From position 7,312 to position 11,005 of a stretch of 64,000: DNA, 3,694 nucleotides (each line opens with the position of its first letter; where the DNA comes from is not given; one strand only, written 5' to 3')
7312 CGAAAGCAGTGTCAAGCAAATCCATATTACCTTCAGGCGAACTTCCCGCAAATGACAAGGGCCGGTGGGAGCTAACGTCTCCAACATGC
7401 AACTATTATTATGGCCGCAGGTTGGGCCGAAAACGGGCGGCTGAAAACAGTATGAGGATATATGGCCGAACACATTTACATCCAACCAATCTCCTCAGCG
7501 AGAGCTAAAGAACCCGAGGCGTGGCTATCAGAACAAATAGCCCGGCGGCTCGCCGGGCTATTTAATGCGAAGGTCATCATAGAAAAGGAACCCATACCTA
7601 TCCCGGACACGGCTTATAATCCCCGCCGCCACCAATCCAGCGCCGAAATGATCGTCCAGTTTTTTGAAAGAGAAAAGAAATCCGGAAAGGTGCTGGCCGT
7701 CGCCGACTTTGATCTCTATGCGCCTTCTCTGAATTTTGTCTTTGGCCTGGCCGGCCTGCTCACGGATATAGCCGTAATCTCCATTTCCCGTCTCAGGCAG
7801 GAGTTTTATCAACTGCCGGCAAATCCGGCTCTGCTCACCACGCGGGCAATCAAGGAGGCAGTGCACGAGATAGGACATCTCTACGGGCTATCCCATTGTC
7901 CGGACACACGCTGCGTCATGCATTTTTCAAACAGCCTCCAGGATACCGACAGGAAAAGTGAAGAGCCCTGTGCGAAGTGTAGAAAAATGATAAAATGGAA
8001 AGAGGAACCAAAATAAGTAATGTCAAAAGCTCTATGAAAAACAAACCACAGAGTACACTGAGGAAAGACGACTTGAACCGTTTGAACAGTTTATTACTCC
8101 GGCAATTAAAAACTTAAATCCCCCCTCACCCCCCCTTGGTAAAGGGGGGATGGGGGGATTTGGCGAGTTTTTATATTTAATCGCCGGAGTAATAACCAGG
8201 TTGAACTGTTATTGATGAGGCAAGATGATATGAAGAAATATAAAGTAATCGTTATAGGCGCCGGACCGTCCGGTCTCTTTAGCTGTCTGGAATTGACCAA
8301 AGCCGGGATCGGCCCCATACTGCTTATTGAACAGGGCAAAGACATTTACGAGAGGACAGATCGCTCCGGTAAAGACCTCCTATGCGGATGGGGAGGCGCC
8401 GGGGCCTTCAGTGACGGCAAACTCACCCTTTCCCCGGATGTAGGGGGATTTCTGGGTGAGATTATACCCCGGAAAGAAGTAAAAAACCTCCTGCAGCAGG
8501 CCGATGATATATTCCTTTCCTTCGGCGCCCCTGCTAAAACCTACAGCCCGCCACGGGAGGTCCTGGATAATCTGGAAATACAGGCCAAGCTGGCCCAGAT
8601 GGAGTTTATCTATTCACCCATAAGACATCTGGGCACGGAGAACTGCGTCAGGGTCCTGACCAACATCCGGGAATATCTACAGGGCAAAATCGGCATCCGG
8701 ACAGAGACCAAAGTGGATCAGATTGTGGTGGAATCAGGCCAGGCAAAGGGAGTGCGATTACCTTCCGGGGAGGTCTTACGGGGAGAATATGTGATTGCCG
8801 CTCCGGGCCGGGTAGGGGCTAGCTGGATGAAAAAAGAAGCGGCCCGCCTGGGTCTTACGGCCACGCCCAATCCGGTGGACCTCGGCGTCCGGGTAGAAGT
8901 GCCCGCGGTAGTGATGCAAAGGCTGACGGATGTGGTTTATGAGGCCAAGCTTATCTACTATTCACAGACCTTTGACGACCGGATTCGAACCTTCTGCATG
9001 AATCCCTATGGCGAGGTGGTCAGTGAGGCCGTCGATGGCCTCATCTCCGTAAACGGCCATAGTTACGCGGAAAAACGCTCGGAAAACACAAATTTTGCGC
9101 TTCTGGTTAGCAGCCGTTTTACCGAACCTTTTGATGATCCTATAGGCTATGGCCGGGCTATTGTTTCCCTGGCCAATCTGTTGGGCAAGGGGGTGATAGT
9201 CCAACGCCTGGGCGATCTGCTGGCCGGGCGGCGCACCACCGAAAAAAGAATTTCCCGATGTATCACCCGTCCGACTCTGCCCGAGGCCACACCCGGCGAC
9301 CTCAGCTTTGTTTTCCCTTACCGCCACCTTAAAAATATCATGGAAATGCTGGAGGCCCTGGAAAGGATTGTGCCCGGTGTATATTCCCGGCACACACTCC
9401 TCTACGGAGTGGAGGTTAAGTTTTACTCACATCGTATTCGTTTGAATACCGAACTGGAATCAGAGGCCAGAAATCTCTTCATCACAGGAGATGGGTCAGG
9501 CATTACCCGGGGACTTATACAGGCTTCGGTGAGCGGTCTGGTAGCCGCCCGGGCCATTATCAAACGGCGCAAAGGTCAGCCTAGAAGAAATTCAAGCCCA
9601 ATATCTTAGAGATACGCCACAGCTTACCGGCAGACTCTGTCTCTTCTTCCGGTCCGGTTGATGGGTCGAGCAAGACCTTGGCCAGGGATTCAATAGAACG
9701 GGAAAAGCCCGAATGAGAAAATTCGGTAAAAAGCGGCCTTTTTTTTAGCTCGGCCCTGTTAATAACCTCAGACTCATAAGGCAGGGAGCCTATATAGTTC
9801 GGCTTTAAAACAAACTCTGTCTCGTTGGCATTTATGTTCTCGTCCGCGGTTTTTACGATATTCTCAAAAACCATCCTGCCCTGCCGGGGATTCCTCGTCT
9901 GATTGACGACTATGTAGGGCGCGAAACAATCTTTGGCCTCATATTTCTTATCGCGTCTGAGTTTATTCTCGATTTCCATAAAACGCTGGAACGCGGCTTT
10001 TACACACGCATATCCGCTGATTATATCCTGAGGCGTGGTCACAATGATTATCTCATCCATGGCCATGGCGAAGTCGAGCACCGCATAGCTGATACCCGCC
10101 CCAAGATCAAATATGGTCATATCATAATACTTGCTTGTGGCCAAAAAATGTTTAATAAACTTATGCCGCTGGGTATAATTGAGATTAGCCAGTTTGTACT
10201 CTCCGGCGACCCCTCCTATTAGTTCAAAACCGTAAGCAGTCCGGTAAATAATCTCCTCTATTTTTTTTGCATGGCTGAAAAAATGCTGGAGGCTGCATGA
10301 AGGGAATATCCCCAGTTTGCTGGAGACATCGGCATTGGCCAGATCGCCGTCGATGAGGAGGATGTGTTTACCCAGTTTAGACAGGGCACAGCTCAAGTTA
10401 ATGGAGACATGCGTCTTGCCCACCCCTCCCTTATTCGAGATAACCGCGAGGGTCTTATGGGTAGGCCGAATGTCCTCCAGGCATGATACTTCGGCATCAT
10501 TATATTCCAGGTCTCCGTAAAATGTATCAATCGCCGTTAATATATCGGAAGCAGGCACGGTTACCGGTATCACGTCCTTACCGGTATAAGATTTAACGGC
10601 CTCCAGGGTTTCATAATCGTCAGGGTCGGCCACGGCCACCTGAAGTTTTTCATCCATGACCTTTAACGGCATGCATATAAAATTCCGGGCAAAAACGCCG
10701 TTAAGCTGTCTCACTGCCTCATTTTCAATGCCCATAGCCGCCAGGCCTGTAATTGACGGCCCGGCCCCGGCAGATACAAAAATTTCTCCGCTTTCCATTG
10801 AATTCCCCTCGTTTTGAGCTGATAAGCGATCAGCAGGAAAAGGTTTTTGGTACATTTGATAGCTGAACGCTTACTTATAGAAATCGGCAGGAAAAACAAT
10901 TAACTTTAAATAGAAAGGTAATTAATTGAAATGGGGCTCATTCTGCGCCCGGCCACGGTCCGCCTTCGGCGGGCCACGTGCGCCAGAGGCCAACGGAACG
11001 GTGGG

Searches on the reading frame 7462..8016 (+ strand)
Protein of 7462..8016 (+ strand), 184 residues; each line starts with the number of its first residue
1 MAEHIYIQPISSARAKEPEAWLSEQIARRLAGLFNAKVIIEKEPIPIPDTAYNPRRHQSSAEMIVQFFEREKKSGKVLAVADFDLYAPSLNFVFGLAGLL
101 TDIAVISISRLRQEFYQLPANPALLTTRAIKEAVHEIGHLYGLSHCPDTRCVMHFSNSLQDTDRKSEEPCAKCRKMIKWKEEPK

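Call 30: search_protein_families(library=pfam, proteins=[window:7462-8016:+], max_evalue=0.0001)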
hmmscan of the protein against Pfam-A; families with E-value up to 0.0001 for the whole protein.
window:7462-8016:+ (184 aa): 1 family
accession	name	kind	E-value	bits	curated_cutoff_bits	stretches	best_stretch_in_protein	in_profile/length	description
PF07998.17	Peptidase_M54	-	1.5e-27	97.4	24.4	1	77-178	97-193/194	Peptidase family M54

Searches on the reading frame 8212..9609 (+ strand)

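Call 30: search_protein_families(library=pfam, proteins=[window:8212-9609:+], max_evalue=0.0001)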
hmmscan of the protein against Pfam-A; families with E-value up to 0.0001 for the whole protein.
window:8212-9609:+ (465 aa): 6 families
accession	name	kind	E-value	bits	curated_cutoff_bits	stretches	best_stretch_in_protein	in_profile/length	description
PF21688.3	FAD-depend_C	-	5.4e-12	46.8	27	1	255-402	43-195/197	FAD-dependent protein, C-terminal domain-like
PF01134.28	GIDA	-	6.6e-10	39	22.1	0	361-456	301-390/391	Glucose inhibited division protein A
PF03486.20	HI0933_like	-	3e-06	27.3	50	0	11-54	2-44/244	HI0933-like protein Rossmann domain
PF01266.30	DAO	-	7.2e-06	26.2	27.9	0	11-257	1-264/353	FAD dependent oxidoreductase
PF00890.30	FAD_binding_2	-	5.7e-05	22.9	20.4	0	12-44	2-33/414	FAD binding domain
PF01494.25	FAD_binding_3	-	6.3e-05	22.8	22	0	10-43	2-34/349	FAD binding domain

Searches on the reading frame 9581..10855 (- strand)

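Call 30: search_protein_families(library=pfam, proteins=[window:9581-10855:-], max_evalue=0.0001)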
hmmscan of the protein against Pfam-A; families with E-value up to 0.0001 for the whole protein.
window:9581-10855:- (424 aa): 5 families
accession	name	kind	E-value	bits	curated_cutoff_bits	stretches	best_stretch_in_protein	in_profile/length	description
PF13614.12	AAA_31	-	1.8e-15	57.7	27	1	134-277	2-151/177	AAA domain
PF05157.20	MshEN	-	2.4e-14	53.5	23.1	1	41-115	11-86/90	MshEN domain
PF10609.15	ParA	-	3.1e-13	50.2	27.1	1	134-283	4-153/246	NUBPL iron-transfer P-loop NTPase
PF01656.29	CbiA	-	4.4e-11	43.3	25.4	1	136-368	1-119/125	CobQ/CobB/MinD/ParA nucleotide binding domain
PF02374.21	ArsA_ATPase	-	7.2e-05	22.6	24.3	0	138-173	5-40/305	Anion-transporting ATPase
